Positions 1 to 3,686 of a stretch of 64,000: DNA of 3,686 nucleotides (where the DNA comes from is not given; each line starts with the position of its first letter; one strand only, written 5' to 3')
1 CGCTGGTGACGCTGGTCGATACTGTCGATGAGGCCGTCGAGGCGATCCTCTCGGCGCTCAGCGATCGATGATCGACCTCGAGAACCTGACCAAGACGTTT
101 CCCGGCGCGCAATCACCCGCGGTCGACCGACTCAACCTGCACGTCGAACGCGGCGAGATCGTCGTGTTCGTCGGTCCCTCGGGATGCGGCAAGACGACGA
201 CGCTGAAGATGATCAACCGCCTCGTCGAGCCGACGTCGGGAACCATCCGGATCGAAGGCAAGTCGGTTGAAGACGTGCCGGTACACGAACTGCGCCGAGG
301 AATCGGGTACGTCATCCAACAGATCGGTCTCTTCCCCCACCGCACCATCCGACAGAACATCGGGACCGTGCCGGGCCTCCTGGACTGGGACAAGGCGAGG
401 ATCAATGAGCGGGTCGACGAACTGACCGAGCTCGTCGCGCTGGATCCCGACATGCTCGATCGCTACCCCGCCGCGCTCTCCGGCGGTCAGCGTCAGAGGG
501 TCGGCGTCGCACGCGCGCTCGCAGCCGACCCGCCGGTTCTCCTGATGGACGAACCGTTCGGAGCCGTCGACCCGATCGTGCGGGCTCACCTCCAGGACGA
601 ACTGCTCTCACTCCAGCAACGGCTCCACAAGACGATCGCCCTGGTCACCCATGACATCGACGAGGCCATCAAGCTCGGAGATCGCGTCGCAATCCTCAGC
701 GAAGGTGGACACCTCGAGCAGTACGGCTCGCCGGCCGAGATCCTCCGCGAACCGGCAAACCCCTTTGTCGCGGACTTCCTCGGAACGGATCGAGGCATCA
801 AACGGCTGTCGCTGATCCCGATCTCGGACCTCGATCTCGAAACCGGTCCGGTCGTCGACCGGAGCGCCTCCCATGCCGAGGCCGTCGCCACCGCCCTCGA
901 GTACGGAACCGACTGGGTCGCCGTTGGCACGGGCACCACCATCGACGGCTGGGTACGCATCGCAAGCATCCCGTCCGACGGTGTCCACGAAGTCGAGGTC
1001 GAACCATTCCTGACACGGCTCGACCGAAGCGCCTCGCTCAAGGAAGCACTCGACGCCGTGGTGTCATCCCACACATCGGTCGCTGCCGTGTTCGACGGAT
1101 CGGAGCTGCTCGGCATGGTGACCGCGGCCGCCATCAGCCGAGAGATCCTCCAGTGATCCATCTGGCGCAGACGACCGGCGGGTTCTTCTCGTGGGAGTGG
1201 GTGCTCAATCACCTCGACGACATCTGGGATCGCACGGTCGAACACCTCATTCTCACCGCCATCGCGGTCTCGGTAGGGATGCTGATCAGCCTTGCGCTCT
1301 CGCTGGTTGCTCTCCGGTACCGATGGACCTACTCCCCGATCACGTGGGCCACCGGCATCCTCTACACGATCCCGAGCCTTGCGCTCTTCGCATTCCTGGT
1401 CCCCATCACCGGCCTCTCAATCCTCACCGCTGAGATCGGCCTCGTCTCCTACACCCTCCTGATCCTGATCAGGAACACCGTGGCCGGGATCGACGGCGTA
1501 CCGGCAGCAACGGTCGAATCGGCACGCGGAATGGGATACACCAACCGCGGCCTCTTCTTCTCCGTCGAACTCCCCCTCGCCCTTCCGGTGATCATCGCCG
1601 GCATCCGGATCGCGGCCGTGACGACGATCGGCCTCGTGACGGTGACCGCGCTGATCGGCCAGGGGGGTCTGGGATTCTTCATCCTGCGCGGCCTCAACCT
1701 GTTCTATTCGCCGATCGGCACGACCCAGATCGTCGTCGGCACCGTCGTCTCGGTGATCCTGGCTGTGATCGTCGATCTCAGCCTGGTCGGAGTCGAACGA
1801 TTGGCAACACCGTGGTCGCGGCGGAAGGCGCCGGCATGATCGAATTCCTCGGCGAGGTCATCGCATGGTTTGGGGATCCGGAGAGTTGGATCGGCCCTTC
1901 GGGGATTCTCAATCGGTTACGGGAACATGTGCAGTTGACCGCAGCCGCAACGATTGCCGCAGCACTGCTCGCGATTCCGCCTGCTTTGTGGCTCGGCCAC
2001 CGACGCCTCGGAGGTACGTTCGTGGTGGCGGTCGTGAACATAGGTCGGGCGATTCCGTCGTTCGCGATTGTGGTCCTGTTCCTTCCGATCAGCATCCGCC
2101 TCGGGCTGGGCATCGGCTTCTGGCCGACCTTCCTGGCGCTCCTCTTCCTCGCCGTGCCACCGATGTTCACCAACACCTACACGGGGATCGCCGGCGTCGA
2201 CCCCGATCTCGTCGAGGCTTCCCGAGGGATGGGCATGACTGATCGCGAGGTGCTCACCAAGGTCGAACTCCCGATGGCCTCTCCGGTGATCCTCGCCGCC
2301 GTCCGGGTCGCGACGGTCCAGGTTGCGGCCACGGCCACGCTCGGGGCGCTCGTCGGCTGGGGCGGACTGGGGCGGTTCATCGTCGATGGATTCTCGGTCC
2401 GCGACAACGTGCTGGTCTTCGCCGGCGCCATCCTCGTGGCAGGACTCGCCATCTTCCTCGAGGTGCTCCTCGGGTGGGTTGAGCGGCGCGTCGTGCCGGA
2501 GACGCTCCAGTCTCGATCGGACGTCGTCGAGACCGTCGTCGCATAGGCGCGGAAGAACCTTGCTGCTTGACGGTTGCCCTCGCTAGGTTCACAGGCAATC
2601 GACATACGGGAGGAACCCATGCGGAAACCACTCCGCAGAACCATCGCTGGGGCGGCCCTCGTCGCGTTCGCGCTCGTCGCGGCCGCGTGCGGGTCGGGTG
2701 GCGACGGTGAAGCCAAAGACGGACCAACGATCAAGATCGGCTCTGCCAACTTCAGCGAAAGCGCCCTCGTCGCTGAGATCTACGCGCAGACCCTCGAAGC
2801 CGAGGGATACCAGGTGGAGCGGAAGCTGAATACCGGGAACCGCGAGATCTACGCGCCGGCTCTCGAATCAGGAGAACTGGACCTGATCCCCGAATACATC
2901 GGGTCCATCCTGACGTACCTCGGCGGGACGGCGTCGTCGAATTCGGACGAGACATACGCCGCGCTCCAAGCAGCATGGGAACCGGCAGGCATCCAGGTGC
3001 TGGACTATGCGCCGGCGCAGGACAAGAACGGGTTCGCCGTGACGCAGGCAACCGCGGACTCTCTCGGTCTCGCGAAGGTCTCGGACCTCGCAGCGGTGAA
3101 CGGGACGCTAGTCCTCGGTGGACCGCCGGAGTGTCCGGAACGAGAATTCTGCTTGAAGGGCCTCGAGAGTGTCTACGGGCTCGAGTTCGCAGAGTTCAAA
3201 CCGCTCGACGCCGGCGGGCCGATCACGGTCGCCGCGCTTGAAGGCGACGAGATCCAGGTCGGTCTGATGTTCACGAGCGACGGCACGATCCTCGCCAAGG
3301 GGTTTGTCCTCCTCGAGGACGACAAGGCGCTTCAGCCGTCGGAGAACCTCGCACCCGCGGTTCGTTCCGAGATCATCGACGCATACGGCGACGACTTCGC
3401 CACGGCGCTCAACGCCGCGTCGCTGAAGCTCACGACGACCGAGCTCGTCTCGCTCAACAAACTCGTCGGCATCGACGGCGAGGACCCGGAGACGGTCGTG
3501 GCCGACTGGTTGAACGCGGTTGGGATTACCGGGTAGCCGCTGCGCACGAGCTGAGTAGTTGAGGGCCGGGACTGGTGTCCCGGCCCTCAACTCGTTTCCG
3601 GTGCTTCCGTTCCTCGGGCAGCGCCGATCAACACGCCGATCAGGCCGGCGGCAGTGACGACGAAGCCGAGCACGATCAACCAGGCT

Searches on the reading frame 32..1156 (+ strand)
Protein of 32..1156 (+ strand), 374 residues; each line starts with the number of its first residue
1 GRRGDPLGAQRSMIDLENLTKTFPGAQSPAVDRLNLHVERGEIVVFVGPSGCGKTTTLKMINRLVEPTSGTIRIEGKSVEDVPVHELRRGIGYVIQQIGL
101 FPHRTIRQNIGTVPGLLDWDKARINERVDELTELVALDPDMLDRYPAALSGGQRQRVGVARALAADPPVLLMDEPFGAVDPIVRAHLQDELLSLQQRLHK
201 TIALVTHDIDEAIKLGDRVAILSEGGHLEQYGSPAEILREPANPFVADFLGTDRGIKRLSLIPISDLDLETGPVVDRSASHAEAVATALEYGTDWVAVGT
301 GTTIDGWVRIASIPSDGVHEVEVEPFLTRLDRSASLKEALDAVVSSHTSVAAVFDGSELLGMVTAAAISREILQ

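Call 52: search_protein_families(library=ncbifam, proteins=[window:32-1156:+], max_evalue=0.00001)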
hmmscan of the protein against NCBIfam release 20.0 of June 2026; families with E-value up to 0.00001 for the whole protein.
window:32-1156:+ (374 aa): 184 families (the best 25 are shown)
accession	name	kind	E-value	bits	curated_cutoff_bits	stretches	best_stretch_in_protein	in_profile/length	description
TIGR01186.1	proV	subfamily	2.3e-94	316.5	326.6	1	28-368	6-353/363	betaine/proline/choline family ABC transporter ATP-binding protein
TIGR03265.1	PhnT2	equivalog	2.3e-69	234.3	457.7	1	13-253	4-238/353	putative 2-aminoethylphosphonate ABC transporter ATP-binding protein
TIGR00968.1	3a0106s01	subfamily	5.8e-67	225.7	342.75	1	14-252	1-233/237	sulfate ABC transporter ATP-binding protein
TIGR03415.1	ABC_choXWV_ATP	equivalog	2.7e-66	224.1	483.75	1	30-373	39-380/382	choline ABC transporter ATP-binding protein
NF008653.0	PRK11650.1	subfamily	1.3e-63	215.2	432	1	13-252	3-237/357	sn-glycerol-3-phosphate ABC transporter ATP-binding protein UgpC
NF006987.0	PRK09452.1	equivalog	3.2e-63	213.7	482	1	10-252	14-250/378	spermidine/putrescine ABC transporter ATP-binding protein PotA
NF043075.1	MMSYN1_0197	equivalog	6.8e-61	206.1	550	1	13-253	2-236/341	spermidine/putrescine ABC transporter ATP-binding protein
TIGR01187.1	potA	subfamily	8.3e-60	202.6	355.6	1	47-252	2-203/325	polyamine ABC transporter ATP-binding protein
NF040840.2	tungstate_WtpC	equivalog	8.2e-59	199.6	440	1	13-256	1-237/347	tungstate ABC transporter ATP-binding protein WtpC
NF008233.0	PRK11000.1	equivalog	1.2e-58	198.7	568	1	14-253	4-237/369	maltose/maltodextrin ABC transporter ATP-binding protein MalK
NF008105.0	PRK10851.1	equivalog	1.4e-56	191.7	502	1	14-252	3-239/362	sulfate/thiosulfate ABC transporter ATP-binding protein CysA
NF040933.2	ABC_arch_GlcV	equivalog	2e-56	191.4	450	1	14-252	3-244/357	glucose ABC transporter ATP-binding protein GlcV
NF008513.0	PRK11432.1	equivalog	5.1e-55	186.8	496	1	10-252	3-239/351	ferric ABC transporter ATP-binding protein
TIGR03258.1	PhnT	equivalog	5.5e-55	186.8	499.15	1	14-253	9-243/359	2-aminoethylphosphonate ABC transport system ATP-binding subunit PhnT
NF008621.0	PRK11607.1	equivalog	3.5e-54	184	613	1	11-252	17-252/377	putrescine ABC transporter ATP-binding subunit PotG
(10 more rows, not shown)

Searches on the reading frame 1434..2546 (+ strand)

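Call 52: search_protein_families(library=ncbifam, proteins=[window:1434-2546:+], max_evalue=0.00001)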
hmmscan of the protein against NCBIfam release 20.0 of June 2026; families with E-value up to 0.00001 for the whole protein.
window:1434-2546:+ (370 aa): 10 families
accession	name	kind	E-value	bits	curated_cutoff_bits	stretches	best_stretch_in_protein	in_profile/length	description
TIGR03416.1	ABC_choXWV_perm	equivalog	6.6e-17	61.9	363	1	161-344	87-265/267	choline ABC transporter permease subunit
NF008196.0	PRK10952.1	equivalog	1.7e-16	60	439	1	168-346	152-325/356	glycine betaine/L-proline ABC transporter permease ProW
NF008049.0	PRK10782.1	subfamily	6.9e-11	42.2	212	1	196-338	55-198/217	methionine ABC transporter permease MetI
NF007047.0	PRK09500.1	equivalog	3.6e-10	39.9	326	1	164-289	62-188/257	spermidine/putrescine ABC transporter permease PotC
NF040733.1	ABC_perm_U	equivalog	1.4e-09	37.9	295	1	172-297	68-188/251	ABC transporter permease subunit SaoP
TIGR01581.1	Mo_ABC_porter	hypoth_equivalog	2.3e-08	33.8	210.3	1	233-292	107-166/225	ABC transporter permease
TIGR01097.1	PhnE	equivalog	1.7e-06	27.7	216.7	1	135-353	39-251/252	phosphonate ABC transporter, permease protein PhnE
TIGR01183.1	ntrB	equivalog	5.6e-06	26.2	209.05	1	168-349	25-202/202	nitrate ABC transporter permease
TIGR00974.1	3a0107s02c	equivalog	6.5e-06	25.5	193.45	1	156-298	50-198/272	phosphate ABC transporter permease PstA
NF008470.0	PRK11365.1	equivalog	8.6e-06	25.3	347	0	186-344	86-240/263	aliphatic sulfonate ABC transporter permease SsuC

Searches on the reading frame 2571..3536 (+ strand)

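Call 52: search_protein_families(library=ncbifam, proteins=[window:2571-3536:+], max_evalue=0.00001)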
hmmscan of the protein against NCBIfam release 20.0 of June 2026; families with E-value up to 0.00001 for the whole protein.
window:2571-3536:+ (321 aa): 1 family
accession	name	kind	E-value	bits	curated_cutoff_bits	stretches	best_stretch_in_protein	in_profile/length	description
NF049931.1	GlyBetbindOsmF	equivalog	9.8e-28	97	400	1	53-319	4-281/283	glycine betaine ABC transporter substrate-binding protein OsmF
